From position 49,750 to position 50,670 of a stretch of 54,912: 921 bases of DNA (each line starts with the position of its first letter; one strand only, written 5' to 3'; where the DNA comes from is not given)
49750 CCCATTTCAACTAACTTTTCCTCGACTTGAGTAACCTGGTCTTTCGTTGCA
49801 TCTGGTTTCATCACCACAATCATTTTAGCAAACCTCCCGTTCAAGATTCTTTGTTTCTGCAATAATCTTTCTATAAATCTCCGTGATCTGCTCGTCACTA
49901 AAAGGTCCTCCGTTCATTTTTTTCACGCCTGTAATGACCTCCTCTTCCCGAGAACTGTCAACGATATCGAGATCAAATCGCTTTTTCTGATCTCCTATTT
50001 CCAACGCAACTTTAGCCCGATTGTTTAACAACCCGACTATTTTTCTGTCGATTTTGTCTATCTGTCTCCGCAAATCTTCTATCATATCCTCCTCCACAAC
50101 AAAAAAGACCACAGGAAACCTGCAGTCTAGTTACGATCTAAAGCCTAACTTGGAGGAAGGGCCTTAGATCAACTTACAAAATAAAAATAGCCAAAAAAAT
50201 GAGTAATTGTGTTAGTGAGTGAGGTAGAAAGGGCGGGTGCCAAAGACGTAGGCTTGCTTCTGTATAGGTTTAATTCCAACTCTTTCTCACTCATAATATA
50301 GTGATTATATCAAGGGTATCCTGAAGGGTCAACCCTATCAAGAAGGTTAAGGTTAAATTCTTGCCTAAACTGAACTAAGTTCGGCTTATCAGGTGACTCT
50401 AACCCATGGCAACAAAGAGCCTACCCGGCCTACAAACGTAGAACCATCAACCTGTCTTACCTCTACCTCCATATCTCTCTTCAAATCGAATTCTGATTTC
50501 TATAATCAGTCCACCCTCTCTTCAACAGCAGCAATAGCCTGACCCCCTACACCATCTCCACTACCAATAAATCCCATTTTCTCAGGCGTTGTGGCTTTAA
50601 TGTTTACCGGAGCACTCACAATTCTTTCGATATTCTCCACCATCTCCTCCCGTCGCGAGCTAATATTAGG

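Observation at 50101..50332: Probable ribosome-mediated Phe/Tyr attenuator controlling a 10-gene aromatic amino-acid operon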

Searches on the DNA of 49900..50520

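Call 8: search_rna_families(source=window, start=49900, end=50520, threshold=evalue, max_evalue=10)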
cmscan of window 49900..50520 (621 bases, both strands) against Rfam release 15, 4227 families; matches with E-value up to 10: 3.
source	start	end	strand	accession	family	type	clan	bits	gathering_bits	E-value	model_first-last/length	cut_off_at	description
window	49909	49992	+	RF01509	Afu_300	Gene; snRNA; snoRNA; CD-box;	-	20.2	40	0.2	12-91/91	no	A. fumigatus snoRNA Afu_300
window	50075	50113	-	RF01111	SBWMV2_UPD-PKk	Cis-reg;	-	15.5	35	4.3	1-21/21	no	Pseudoknot of upstream pseudoknot domain (UPD) of the 3'UTR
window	49967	50046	-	RF00516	ylbH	Cis-reg; leader;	-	14.2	50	1.8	1-122/122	no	ylbH leader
